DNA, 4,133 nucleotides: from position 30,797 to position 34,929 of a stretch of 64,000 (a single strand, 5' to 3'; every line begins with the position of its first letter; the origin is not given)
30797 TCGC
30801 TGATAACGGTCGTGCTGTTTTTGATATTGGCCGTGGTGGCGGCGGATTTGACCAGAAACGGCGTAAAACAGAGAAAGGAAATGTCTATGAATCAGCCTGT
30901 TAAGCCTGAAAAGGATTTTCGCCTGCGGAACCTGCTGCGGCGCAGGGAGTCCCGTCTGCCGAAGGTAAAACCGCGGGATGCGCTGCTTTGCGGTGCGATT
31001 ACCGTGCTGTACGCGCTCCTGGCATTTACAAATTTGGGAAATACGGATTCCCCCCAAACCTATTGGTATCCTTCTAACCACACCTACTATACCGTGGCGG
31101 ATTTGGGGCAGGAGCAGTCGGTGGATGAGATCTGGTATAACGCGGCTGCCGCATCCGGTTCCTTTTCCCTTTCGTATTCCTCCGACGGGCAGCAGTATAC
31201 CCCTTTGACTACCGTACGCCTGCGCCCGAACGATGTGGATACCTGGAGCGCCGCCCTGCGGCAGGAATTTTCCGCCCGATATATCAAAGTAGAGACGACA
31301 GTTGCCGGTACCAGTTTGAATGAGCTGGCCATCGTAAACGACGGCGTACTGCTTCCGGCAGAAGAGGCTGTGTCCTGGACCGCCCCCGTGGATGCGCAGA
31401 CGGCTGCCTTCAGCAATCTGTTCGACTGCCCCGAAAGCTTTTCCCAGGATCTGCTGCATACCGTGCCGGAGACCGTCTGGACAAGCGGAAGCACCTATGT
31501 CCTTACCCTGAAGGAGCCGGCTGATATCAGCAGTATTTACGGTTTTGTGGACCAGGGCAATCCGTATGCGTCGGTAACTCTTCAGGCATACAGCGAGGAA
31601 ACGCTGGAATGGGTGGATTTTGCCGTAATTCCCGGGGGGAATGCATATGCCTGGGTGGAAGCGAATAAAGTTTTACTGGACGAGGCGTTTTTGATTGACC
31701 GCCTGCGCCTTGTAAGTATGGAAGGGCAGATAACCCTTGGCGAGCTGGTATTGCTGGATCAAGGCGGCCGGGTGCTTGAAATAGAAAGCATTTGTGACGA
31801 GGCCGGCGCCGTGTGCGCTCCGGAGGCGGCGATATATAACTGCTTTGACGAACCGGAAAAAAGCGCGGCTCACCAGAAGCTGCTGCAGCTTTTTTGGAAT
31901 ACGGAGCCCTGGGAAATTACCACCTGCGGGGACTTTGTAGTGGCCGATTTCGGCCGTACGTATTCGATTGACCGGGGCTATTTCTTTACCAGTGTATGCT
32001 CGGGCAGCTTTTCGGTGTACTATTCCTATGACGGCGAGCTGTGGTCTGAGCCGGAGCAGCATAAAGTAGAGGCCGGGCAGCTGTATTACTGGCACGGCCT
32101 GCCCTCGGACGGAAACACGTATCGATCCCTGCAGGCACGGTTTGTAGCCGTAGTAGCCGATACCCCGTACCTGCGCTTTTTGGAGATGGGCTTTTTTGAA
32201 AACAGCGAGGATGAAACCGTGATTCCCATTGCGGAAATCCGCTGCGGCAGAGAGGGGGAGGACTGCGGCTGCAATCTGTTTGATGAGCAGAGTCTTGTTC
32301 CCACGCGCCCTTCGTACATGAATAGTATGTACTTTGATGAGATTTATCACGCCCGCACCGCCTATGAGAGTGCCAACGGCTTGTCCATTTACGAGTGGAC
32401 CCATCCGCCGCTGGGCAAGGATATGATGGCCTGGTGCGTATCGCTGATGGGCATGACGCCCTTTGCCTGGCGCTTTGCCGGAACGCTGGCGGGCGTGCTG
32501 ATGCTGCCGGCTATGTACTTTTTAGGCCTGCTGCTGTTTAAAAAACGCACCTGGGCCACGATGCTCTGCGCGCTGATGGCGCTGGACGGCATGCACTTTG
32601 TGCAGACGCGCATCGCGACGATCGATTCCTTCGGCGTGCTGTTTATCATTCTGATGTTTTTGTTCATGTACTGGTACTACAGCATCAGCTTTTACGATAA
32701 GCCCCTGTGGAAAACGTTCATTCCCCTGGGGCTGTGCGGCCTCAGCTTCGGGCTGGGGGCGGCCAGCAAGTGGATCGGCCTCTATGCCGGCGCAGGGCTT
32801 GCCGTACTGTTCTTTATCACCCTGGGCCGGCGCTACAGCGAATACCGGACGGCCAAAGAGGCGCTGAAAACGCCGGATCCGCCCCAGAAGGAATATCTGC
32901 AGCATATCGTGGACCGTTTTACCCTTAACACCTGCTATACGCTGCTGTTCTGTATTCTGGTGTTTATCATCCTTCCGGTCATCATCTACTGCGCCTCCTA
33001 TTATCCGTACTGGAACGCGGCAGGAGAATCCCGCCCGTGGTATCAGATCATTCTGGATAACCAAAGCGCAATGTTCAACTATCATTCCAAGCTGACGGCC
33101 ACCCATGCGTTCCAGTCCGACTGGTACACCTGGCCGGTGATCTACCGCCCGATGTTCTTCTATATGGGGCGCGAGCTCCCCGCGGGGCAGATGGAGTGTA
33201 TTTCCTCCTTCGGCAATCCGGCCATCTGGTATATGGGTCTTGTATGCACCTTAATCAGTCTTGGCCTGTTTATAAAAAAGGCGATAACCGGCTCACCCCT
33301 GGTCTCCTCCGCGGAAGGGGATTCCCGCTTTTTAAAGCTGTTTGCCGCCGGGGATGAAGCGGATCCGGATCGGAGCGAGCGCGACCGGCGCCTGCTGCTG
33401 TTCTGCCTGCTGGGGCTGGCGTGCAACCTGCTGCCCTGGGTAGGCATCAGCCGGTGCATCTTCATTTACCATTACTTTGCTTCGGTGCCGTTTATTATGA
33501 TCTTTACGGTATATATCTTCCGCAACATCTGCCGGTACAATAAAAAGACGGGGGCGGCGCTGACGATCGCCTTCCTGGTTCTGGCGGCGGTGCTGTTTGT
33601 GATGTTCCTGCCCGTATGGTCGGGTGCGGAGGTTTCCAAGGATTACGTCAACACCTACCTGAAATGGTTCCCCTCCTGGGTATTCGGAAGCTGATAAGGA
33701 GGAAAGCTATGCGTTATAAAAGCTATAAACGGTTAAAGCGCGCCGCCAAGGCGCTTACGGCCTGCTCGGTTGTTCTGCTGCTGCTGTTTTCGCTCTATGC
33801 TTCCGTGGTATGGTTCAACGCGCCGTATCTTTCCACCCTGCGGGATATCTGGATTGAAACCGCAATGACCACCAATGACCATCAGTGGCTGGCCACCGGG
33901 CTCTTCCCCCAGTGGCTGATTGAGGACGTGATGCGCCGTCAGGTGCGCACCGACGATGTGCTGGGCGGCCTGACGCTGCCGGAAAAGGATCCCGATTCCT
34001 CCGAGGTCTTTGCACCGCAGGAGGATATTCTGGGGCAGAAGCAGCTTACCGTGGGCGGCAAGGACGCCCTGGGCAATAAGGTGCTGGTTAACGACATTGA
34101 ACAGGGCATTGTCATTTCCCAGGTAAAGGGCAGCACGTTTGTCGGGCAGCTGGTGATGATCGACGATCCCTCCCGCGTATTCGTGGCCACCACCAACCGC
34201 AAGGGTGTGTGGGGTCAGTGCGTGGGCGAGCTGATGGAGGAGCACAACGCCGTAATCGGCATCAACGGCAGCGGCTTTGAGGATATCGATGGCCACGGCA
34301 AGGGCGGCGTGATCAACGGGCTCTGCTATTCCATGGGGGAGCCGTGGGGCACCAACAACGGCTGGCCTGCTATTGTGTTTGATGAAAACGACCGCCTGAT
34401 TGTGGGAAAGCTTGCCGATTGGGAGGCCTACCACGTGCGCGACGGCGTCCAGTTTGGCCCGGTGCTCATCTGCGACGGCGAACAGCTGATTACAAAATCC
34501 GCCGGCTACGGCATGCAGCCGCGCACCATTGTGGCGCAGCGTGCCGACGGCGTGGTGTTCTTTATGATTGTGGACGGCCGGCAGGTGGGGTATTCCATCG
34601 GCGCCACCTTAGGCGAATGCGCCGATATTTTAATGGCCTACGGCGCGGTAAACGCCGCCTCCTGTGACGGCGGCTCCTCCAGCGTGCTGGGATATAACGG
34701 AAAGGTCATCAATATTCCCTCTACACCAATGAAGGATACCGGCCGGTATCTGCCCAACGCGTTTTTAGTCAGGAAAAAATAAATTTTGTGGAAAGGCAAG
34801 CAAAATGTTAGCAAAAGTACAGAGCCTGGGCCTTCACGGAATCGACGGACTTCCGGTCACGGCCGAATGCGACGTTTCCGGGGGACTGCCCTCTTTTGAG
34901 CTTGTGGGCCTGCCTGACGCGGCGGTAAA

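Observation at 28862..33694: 1,610-aa lipoprotein fusing two GT-C glycosyltransferases, with ~420 aa of beta-sandwich domains inserted just before the catalytic DE motif of the PMT half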

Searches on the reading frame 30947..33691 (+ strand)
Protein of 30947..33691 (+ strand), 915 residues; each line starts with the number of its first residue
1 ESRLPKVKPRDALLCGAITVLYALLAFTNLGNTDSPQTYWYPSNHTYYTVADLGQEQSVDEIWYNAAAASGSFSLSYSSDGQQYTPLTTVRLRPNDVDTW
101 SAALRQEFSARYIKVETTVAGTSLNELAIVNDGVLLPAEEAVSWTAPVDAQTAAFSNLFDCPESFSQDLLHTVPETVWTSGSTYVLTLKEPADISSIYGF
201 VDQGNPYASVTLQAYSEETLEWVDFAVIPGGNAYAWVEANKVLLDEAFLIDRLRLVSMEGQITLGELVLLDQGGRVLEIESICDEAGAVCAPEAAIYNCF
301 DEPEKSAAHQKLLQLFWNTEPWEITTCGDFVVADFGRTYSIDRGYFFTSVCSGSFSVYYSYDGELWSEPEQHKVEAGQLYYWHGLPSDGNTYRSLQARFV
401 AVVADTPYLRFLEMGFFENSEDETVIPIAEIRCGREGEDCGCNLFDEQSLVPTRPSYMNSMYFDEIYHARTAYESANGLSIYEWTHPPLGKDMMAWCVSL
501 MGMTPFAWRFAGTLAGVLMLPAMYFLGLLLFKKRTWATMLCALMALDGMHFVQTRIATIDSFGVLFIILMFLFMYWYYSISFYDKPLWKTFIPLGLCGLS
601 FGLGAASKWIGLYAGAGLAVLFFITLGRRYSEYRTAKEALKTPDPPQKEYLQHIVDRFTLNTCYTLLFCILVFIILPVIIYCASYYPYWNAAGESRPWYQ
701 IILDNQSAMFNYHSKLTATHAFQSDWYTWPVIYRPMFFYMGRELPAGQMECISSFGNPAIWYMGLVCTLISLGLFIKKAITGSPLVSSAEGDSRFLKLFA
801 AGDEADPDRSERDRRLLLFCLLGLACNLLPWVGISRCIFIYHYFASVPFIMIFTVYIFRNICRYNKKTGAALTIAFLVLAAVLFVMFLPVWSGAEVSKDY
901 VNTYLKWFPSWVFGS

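Call 35: predict_structure(alignment_id=A2)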
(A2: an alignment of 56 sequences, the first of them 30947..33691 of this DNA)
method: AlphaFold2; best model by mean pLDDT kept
length: 915 residues; sequences in the alignment: 56
mean_pLDDT: 91.7   pTM: 0.76
mean pLDDT of the five models: 91.7, 91.3, 91.1, 90.0, 89.9
residues with pLDDT >= 90: 652; 70-90: 252; 50-70: 11; < 50: 0
segments of 3 or more residues with pLDDT < 50: none
pLDDT, mean of each block of 10 residues (from residue 1): 86 98 97 94 84 83 94 93 92 90 93 91 95 88 86 92 88 89 93 93 86 89 90 82 77 90 92 93 94 93 91 89 90 83 94 92 85 87 89 87 91 94 89 80 93 94 88 91 92 95 95 98 98 97 98 93 98 96 95 98 96 96 96 96 92 96 98 97 94 94 94 83 84 90 91 95 97 96 81 90 89 95 95 80 93 98 95 98 98 96 94 81
secondary structure, 60 per line:
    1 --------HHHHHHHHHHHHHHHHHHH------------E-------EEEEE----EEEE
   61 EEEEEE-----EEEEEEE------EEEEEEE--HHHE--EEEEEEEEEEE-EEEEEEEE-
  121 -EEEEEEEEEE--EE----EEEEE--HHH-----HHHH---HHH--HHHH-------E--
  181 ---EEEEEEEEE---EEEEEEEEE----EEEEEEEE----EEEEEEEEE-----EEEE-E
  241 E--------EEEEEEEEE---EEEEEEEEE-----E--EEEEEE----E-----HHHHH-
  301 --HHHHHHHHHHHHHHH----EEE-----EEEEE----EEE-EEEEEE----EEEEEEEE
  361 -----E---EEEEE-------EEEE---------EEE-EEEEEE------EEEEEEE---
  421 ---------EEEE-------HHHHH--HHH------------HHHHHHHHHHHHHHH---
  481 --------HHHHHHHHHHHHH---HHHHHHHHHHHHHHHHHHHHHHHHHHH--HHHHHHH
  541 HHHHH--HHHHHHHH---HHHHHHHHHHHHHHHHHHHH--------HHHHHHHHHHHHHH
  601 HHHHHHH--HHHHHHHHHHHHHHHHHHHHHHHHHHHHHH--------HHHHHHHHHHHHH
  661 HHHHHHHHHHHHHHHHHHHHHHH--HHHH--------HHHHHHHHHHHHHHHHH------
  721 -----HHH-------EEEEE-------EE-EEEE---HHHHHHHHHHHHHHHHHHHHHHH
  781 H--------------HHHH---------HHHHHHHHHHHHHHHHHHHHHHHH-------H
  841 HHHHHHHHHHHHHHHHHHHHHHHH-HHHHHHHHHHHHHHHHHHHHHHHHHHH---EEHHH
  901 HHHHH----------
elements in order (helices of 4 or more, strands of 3 or more residues): H9-27 E48-52 E57-66 E72-78 E85-91 E100-110 E112-119 E122-131 E140-144 H155-158 H167-170 E184-192 E196-204 E209-216 E221-229 E235-238 E250-258 E262-270 E279-284 H295-299 H303-317 E322-324 E330-334 E339-341 E343-348 E353-360 E370-374 E382-385 E395-397 E399-404 E411-417 E430-433 H441-445 H463-477 H489-501 H505-531 H534-545 H548-555 H559-578 H587-607 H610-639 H648-683 H686-689 H698-714 E736-740 E751-754 H758-781 H796-799 H809-832 H840-864 H866-892 H898-905

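Call 39: fold_search(model_id=the predicted structure, library=pdb)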
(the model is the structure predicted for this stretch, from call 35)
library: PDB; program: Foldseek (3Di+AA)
matches with E <= 10: 809; with E <= 0.001: 14
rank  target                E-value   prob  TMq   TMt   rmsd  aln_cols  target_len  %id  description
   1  9i5k_A                1.0e-15  1.00  0.38  0.68   5.8       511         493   17  Structure of the Chaetomium thermophilum Pmt4 homodimer (C2 symmetry) (released 2025-12-24)
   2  9e6i_B                1.6e-12  1.00  0.38  0.47   6.4       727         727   12  Cryo-EM structure of Saccharomyces cerevisiae Pmt4-Ccw5 complex (released 2025-10-15)
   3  9e61_B                2.2e-12  1.00  0.38  0.48   6.0       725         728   12  Cryo-EM structure of Saccharomyces cerevisiae Pmt4 apo form (released 2025-10-15)
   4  9e61_A                5.4e-12  1.00  0.38  0.47   6.4       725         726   12  Cryo-EM structure of Saccharomyces cerevisiae Pmt4 apo form (released 2025-10-15)
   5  9i5l_A                9.1e-12  1.00  0.37  0.48   9.1       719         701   13  Structure of the Chaetomium thermophilum Pmt4 homodimer (C1 symmetry) (released 2025-12-24)
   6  6p25_A                1.3e-11  1.00  0.39  0.48   5.5       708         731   12  Structure of S. cerevisiae protein O-mannosyltransferase Pmt1-Pmt2 complex bound to the sugar donor and a peptide acce (released 2019-07-10)
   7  6p25_B                2.0e-11  1.00  0.39  0.50   7.4       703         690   12  Structure of S. cerevisiae protein O-mannosyltransferase Pmt1-Pmt2 complex bound to the sugar donor and a peptide acce (released 2019-07-10)
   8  7e9s_A                6.8e-06  1.00  0.24  0.25  15.7       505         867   10  Archaeal oligosaccharyltransferase AglB from Archaeoglobus fulgidus in complex with an inhibitory peptide and a dolich (released 2021-09-08)
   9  5gmy_A                2.5e-05  1.00  0.25  0.26  15.0       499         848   14  Crystal structure of the Archaeoglobus fulgidus oligosaccharyltransferase (O29867_ARCFU) tethered with an acceptor pep (released 2017-02-01)
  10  5ezm                  1.3e-04  1.00  0.17  0.28  22.3       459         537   13  Crystal Structure of ArnT from Cupriavidus metallidurans in the apo state (released 2016-02-17)
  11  5f15                  1.4e-04  1.00  0.26  0.41   9.1       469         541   11  Crystal Structure of ArnT from Cupriavidus metallidurans bound to Undecaprenyl phosphate (released 2016-02-17)
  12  3waj                  1.9e-04  1.00  0.25  0.28  18.9       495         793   11  Crystal structure of the Archaeoglobus fulgidus oligosaccharyltransferase (O29867_ARCFU) complex with Zn and sulfate (released 2013-10-30)
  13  2okx_A                4.3e-04  0.21  0.06  0.06  34.7       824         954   11  Crystal structure of GH78 family rhamnosidase of Bacillus SP. GL1 AT 1.9 A (released 2007-11-13)
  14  6gxc_A                9.3e-04  1.00  0.24  0.30  11.8       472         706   10  Bacterial oligosaccharyltransferase PglB in complex with an inhibitory peptide and a reactive lipid-linked oligosaccha (released 2018-11-14)
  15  5ogl_A                1.7e-03  1.00  0.23  0.29  11.8       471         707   10  Structure of bacterial oligosaccharyltransferase PglB in complex with an acceptor peptide and an lipid-linked oligosac (released 2017-10-25)
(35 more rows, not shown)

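Call 62: search_solved_structures(query=A2, max_evalue=0.001, show_alignments=2)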
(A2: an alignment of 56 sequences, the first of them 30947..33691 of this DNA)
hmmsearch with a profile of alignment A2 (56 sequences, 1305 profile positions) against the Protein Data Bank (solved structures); distinct sequences matched with E-value up to 0.001: 7.
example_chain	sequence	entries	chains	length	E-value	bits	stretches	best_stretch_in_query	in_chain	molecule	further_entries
9e61_A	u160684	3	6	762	1.5e-22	82.4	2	1107-1299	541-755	Dolichyl-phosphate-mannose--protein mannosyltransferase 4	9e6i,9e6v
9i5k_A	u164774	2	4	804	5.8e-17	63.9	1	1106-1236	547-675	Dolichyl-phosphate-mannose--protein mannosyltransferase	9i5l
6p25_A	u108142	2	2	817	2.4e-16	61.9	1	1106-1302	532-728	Dolichyl-phosphate-mannose--protein mannosyltransferase 1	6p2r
6p25_B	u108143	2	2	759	4.1e-08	34.6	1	1164-1301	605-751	Dolichyl-phosphate-mannose--protein mannosyltransferase 2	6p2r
23gf_B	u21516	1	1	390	8.4e-08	33.6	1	335-464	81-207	GPI mannosyltransferase 1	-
23gx_B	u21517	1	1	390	8.4e-08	33.6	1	335-464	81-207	GPI mannosyltransferase 1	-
4d0q_A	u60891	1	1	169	6.9e-05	23.9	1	30-184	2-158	HYALURONATE LYASE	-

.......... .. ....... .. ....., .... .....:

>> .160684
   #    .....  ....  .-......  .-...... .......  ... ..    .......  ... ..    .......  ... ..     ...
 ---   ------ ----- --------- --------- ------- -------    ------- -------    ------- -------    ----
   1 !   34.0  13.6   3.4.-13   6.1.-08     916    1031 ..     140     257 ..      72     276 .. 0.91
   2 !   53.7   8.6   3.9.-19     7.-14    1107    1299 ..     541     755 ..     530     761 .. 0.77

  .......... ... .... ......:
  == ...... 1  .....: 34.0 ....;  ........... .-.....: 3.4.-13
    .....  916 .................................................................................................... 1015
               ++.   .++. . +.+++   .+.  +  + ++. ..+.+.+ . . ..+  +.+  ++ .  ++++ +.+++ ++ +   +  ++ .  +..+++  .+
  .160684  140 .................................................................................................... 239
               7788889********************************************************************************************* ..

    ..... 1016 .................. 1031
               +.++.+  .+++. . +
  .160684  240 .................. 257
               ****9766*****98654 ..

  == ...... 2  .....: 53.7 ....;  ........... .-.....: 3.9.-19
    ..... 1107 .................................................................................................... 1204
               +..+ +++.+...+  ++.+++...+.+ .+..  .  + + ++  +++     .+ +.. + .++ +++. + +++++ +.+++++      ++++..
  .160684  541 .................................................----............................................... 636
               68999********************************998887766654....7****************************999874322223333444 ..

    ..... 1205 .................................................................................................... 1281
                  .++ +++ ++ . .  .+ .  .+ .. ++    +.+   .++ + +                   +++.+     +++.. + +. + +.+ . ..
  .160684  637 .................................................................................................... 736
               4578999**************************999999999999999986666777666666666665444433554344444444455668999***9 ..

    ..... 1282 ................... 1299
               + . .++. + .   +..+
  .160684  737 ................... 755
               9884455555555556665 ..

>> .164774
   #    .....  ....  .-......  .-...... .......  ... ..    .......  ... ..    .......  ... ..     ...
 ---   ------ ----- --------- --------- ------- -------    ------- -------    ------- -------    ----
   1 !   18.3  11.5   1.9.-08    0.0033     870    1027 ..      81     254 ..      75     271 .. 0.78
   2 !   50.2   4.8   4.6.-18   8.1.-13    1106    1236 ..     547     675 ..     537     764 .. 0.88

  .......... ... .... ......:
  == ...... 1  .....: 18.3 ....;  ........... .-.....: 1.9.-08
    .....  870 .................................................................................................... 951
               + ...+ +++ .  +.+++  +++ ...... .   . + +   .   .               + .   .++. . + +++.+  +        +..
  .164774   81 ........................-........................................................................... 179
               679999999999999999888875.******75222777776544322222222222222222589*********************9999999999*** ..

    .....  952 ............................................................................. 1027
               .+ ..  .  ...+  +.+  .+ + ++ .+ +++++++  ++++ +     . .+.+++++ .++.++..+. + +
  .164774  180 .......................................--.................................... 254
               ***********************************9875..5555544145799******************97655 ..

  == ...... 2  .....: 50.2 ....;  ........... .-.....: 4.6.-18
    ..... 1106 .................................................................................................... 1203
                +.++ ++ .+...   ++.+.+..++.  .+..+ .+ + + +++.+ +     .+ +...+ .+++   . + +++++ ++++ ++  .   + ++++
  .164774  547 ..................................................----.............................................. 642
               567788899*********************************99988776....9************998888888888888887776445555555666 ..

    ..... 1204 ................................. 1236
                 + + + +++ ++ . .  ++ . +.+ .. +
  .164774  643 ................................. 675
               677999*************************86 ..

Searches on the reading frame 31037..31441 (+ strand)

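Call 10: search_protein_families(library=pfam, proteins=[window:31037-31441:+], max_evalue=10)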
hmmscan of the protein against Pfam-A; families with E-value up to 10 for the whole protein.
seq(135 aa): 4 families
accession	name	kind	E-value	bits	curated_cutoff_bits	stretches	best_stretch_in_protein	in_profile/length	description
PF00754.31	F5_F8_type_C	-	2.2e-08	34.7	28.2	1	5-89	21-114/127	F5/8 type C domain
PF22633.2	F5_F8_type_C_2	-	4.1e-05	24.5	27.8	1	1-85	5-91/91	NedA-like, galactose-binding domain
PF07081.18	DUF1349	-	0.083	13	32.4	1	21-66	106-150/179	Protein of unknown function (DUF1349)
PF17881.8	TseB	-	0.42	11.2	26.5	1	7-21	17-31/45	Cell wall elongation regulator TseB-like domain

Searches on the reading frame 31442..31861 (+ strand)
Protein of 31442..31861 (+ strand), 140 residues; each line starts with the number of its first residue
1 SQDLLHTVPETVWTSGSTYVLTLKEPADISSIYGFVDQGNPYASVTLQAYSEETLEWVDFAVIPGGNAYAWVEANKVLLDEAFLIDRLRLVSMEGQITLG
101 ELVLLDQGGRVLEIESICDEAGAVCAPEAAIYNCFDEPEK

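Call 10: search_protein_families(library=pfam, proteins=[window:31442-31861:+], max_evalue=10)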
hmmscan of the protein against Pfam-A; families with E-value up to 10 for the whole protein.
seq(140 aa): 0 families

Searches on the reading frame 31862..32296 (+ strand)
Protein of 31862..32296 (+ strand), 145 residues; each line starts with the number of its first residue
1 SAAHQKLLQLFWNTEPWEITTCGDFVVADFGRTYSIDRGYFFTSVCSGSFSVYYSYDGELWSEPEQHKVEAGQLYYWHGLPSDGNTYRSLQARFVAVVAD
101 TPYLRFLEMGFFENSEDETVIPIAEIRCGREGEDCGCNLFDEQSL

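Call 10: search_protein_families(library=pfam, proteins=[window:31862-32296:+], max_evalue=10)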
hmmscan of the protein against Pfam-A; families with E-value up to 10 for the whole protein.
seq(145 aa): 1 family
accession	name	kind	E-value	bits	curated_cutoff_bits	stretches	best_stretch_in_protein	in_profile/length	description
PF00754.31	F5_F8_type_C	-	0.022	15.3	28.2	1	24-101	35-114/127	F5/8 type C domain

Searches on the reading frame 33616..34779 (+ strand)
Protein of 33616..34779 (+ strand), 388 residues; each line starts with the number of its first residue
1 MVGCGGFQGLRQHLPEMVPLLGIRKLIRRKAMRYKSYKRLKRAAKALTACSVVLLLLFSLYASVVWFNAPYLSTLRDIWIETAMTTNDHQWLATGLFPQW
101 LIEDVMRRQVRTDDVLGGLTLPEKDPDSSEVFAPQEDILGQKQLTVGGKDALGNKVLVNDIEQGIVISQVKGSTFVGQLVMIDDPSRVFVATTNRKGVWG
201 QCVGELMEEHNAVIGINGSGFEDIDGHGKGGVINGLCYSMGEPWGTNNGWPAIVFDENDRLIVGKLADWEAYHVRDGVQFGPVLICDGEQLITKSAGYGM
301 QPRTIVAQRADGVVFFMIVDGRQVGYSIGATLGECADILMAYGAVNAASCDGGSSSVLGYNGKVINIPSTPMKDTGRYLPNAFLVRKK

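Call 12: search_protein_families(library=pfam, proteins=[window:33616-34779:+], max_evalue=0.001)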
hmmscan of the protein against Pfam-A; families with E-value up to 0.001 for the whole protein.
window:33616-34779:+ (388 aa): 1 family
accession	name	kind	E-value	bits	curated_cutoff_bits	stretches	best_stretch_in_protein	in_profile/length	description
PF09992.14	NAGPA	-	8.4e-32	111.1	25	1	210-385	1-168/169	Phosphodiester glycosidase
